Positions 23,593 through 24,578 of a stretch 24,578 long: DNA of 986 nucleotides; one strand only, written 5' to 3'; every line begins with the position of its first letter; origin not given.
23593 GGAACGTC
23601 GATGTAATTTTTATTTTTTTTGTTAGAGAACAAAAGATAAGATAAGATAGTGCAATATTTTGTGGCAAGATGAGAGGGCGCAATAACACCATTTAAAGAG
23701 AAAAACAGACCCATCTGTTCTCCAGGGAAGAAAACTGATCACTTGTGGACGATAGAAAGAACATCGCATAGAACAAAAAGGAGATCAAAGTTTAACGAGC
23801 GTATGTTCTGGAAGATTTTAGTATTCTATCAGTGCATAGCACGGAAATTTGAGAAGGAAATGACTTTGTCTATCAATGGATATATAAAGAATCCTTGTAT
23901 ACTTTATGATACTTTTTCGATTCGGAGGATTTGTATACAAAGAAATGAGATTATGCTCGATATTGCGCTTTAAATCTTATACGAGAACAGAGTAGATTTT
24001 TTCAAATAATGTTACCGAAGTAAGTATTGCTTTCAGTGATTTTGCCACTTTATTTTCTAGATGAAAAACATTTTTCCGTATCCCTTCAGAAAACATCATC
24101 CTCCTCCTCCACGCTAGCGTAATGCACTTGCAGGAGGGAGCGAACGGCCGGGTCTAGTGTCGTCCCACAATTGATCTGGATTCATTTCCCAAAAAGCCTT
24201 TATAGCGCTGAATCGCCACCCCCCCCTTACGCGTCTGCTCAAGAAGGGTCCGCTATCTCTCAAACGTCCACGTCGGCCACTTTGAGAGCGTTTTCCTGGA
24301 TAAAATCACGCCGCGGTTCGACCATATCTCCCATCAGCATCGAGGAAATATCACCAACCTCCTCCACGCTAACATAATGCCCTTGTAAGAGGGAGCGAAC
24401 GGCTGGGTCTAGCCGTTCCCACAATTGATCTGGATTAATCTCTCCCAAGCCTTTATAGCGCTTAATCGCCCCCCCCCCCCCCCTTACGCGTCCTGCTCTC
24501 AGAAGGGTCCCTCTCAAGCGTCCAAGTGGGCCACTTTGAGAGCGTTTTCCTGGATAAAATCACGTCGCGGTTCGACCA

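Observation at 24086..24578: Tandem array of independently decaying gyrB 3' ends (about 254-bp unit, at least 3 copies)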

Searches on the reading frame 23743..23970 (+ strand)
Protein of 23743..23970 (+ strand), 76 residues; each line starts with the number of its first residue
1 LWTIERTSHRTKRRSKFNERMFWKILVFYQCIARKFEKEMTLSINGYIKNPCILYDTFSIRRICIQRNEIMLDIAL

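Call 52: search_protein_families(library=pfam, max_evalue=0.1, proteins=[window:23743-23970:+])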
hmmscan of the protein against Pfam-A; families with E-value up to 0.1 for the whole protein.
window:23743-23970:+ (76 aa): 1 family
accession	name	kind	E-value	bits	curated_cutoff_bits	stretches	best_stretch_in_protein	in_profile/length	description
PF03270.18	DUF269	-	0.017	15.7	25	1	12-44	24-56/121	Protein of unknown function, DUF269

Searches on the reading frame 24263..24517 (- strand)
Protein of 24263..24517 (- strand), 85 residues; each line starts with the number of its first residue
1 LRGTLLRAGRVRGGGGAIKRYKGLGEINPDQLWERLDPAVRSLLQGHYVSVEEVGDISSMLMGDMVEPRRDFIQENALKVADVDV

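Call 19: find_encoding_contigs(protein=window:24263-24517:-, flank=5000)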
Protein window:24263-24517:- (85 aa): no gene with exactly this product is on record in the collection.

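Call 24: find_homologous_proteins(query=window:24263-24517:-, max_evalue=0.00001)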
Query window:24263-24517:- (85 aa): 1953 proteins with E <= 0.00001 among 1962 candidates; the best 120 are listed.
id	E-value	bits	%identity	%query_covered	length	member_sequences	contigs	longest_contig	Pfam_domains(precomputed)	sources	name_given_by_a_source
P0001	1.8e-48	180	100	100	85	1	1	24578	PF00986.27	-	-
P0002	4.3e-21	92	68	84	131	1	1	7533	PF00986.27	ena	-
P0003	5.4e-21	92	68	84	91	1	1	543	PF00986.27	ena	-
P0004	6.8e-21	92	64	96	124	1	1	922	PF00986.27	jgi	-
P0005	8.1e-21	91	66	92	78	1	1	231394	PF00986.27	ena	-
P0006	9.9e-21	91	67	84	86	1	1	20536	PF00986.27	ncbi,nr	ncbi:MAG TPA: DNA gyrase subunit B, partial [Azospirillaceae bacterium]|nr:DNA gyrase subunit B [Azo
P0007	1.2e-20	91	60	100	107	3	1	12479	PF00986.27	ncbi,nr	ncbi:MAG TPA: DNA gyrase subunit B, partial [Reyranella sp.]|nr:DNA gyrase subunit B [Reyranella sp.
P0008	1.3e-20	91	65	84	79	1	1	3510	PF00986.27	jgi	jgi:DNA gyrase subunit B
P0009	2.0e-20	90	65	84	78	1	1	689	PF00986.27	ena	-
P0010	2.1e-20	90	62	98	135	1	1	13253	PF00986.27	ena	-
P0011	2.4e-20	90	61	96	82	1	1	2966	PF00986.27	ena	-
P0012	2.5e-20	90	67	84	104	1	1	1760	PF00986.27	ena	-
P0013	2.7e-20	90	62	98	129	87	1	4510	PF00986.27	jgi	jgi:DNA gyrase subunit B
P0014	2.8e-20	90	67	84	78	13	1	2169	PF00986.27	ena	-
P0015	3.1e-20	90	62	98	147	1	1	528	PF00986.27,PF00762.25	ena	-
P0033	1.0e-19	88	65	84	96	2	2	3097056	PF00986.27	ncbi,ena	-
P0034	1.0e-19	88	61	98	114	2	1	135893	PF00986.27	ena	-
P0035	1.0e-19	88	61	98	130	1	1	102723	PF00986.27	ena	-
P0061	1.8e-19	87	65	84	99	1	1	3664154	PF00986.27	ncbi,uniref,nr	ncbi:hypothetical protein HHL28_15565 [Aerophototrophica crusticola]|uniref:DNA topoisomerase (ATP-h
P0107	5.8e-19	86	61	93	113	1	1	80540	PF00986.27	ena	-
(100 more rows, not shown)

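Call 25: find_encoding_contigs(protein=P0061, flank=6000, max_places=3)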
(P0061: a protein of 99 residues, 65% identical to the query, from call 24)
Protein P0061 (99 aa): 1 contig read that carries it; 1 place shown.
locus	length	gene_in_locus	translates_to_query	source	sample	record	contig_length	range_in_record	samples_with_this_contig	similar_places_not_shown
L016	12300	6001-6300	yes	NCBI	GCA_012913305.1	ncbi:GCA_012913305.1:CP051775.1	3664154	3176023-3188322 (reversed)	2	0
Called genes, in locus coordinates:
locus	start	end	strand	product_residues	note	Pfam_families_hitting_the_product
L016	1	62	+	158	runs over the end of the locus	PF12802:MarR_2 (faint), PF13404:HTH_AsnC-type, PF13412:HTH_24, PF09339:HTH_IclR (weak), PF01037:AsnC_trans_reg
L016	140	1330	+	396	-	PF00561:Abhydrolase_1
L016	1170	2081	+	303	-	PF00351:Biopterin_H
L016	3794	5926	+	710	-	PF02518:HATPase_c, PF00204:DNA_gyraseB, PF01751:Toprim, PF21249:GyrB_hook (weak)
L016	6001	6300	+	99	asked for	PF00986:DNA_gyraseB_C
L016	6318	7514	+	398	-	-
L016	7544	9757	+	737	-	-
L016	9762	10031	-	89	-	PF12844:HTH_19 (weak), PF13560:HTH_31 (weak), PF01381:HTH_3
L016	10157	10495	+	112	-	-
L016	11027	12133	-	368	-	PF00989:PAS, PF08448:PAS_4, PF13426:PAS_9, PF08447:PAS_3, PF00512:HisKA, PF02518:HATPase_c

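Call 26: find_encoding_contigs(protein=P0005, flank=6000, max_places=3)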
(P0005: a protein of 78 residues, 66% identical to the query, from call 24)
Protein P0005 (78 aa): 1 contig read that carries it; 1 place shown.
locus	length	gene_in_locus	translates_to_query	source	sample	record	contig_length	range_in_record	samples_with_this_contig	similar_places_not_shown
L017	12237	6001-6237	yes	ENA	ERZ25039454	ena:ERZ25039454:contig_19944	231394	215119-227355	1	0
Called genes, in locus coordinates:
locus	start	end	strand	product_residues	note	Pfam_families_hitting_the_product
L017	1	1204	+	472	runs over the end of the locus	PF11638:DnaA_N, PF00308:Bac_DnaA, PF03969:AFG1_ATPase (faint), PF01695:IstB_IS21 (weak), PF00004:AAA (weak), PF08299:Bac_DnaA_C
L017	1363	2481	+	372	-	PF00712:DNA_pol3_beta, PF02767:DNA_pol3_beta_2, PF02768:DNA_pol3_beta_3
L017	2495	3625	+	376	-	PF02463:SMC_N, PF13476:AAA_23 (weak), PF13304:AAA_21 (weak)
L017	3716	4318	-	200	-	-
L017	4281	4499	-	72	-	-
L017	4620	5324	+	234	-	-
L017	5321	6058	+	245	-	PF21249:GyrB_hook (weak)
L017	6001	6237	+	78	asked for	PF00986:DNA_gyraseB_C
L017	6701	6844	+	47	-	-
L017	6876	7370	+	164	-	-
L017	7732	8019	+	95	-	PF17090:Ytca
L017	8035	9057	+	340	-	PF25917:BSH_RND, PF25973:BSH_CzcB (weak), PF25885:HH_EMRA (weak), PF25963:Beta-barrel_AAEA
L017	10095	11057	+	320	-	PF04632:FUSC, PF13515:FUSC_2, PF04632:FUSC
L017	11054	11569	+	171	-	-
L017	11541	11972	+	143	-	PF02321:OEP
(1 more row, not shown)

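Call 27: find_encoding_contigs(protein=P0033, flank=6000, max_places=3)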
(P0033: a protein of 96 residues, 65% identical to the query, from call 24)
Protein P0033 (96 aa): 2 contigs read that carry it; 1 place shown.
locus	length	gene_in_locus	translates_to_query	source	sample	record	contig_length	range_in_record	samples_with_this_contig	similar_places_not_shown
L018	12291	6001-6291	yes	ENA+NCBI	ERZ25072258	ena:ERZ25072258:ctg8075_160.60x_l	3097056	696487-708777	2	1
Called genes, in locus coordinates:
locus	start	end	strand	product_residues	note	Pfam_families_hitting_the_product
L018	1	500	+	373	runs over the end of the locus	PF00712:DNA_pol3_beta, PF02767:DNA_pol3_beta_2, PF02768:DNA_pol3_beta_3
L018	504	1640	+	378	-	PF02463:SMC_N, PF13175:AAA_15 (faint), PF13476:AAA_23, PF13304:AAA_21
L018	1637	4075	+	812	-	PF02518:HATPase_c, PF00204:DNA_gyraseB, PF01751:Toprim, PF00986:DNA_gyraseB_C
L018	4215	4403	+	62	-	-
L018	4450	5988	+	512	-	PF00383:dCMP_cyt_deam_1, PF14437:MafB19-deam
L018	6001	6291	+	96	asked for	PF00986:DNA_gyraseB_C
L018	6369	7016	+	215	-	-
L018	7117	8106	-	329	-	PF00389:2-Hacid_dh, PF02826:2-Hacid_dh_C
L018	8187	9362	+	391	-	PF01070:FMN_dh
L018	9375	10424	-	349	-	PF05721:PhyH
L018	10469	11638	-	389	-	PF05721:PhyH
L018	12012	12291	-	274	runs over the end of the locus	PF12146:Hydrolase_4 (faint)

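Call 52: search_protein_families(library=pfam, max_evalue=0.1, proteins=[L018:4215-4400:+, L018:4450-5985:+, L018:6369-7013:+])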
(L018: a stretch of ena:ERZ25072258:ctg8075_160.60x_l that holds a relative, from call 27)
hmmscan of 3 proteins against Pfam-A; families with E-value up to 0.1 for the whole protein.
L018:4215-4400:+ (62 aa): 0 families

L018:4450-5985:+ (512 aa): 5 families
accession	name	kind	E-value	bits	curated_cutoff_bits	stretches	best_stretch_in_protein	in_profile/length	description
PF00383.29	dCMP_cyt_deam_1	-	1.2e-16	60.8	25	1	262-414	21-101/102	Cytidine and deoxycytidylate deaminase zinc-binding region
PF14437.12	MafB19-deam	-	1.5e-08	35.1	27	1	366-420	50-106/142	MafB19-like deaminase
PF14439.12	Bd3614-deam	-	0.0036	17.7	38.5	0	365-408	33-79/113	Bd3614-like deaminase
PF18750.7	SNAD4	-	0.064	13.7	27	0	365-404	30-72/130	Secreted Novel AID/APOBEC-like Deaminase 4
PF08210.17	APOBEC_N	-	0.092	13.2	25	0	354-404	33-86/170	APOBEC-like N-terminal domain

L018:6369-7013:+ (215 aa): 0 families

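Call 56: find_encoding_contigs(protein=P0034, flank=6000, max_places=2)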
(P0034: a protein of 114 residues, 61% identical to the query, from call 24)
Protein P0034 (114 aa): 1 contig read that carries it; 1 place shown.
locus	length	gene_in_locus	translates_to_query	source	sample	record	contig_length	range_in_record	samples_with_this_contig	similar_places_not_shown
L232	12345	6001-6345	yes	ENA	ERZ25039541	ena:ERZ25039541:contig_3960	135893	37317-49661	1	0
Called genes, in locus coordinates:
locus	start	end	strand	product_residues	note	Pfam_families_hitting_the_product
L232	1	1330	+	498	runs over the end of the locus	PF11638:DnaA_N, PF00308:Bac_DnaA, PF01695:IstB_IS21 (faint), PF08299:Bac_DnaA_C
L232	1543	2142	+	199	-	PF00712:DNA_pol3_beta, PF02767:DNA_pol3_beta_2 (weak)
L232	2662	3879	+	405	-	PF02463:SMC_N, PF13175:AAA_15 (weak), PF13476:AAA_23 (weak), PF13304:AAA_21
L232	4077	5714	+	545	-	PF02518:HATPase_c, PF00204:DNA_gyraseB, PF01751:Toprim (weak)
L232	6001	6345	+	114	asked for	PF00986:DNA_gyraseB_C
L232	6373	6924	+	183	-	-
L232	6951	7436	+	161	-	-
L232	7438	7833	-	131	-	PF13622:4HBT_3, PF03061:4HBT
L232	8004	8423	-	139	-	-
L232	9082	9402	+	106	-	PF17765:MLTR_LBD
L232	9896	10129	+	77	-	-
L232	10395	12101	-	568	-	PF00916:Sulfate_transp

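Call 57: find_encoding_contigs(protein=P0035, flank=6000, max_places=2)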
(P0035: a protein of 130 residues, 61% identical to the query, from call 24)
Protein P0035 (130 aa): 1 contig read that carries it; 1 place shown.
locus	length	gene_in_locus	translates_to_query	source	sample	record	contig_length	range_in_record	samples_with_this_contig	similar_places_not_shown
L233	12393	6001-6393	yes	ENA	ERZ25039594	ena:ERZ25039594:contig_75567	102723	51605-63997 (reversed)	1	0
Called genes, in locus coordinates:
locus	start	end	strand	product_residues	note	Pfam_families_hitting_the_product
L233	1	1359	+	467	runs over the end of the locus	PF11638:DnaA_N, PF00308:Bac_DnaA, PF01695:IstB_IS21 (faint), PF08299:Bac_DnaA_C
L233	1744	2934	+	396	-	PF00712:DNA_pol3_beta, PF02767:DNA_pol3_beta_2, PF02768:DNA_pol3_beta_3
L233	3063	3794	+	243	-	-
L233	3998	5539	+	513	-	PF02518:HATPase_c, PF00204:DNA_gyraseB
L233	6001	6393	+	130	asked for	PF00986:DNA_gyraseB_C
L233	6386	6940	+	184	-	-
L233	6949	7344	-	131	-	PF13622:4HBT_3, PF03061:4HBT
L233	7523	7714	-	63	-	-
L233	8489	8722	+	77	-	-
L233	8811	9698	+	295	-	-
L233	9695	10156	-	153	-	PF02826:2-Hacid_dh_C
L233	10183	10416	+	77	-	-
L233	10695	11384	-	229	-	PF01740:STAS, PF13466:STAS_2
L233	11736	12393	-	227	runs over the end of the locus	PF00916:Sulfate_transp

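Call 58: find_encoding_contigs(protein=P0107, flank=6000, max_places=2)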
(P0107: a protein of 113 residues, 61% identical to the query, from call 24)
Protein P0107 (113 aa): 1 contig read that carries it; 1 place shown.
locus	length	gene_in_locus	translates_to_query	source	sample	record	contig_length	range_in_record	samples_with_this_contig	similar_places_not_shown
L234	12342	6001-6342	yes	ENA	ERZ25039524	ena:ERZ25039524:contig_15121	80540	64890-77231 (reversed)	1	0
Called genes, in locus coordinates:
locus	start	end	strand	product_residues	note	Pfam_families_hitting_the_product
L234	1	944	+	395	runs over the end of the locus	PF11638:DnaA_N, PF00308:Bac_DnaA, PF01695:IstB_IS21 (weak), PF00004:AAA (weak)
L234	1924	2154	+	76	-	PF02767:DNA_pol3_beta_2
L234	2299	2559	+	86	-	PF02768:DNA_pol3_beta_3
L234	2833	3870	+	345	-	-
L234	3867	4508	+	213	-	PF02518:HATPase_c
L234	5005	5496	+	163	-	PF01751:Toprim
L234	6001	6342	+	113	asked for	PF00986:DNA_gyraseB_C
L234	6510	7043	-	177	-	PF13091:PLDc_2, PF00614:PLDc (weak)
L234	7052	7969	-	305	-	PF13091:PLDc_2, PF00614:PLDc (faint)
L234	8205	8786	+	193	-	PF06210:DUF1003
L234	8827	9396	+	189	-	PF09335:VTT_dom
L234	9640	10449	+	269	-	PF13489:Methyltransf_23 (weak), PF13649:Methyltransf_25, PF08241:Methyltransf_11, PF08242:Methyltransf_12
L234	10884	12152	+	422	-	PF00211:Guanylate_cyc (faint)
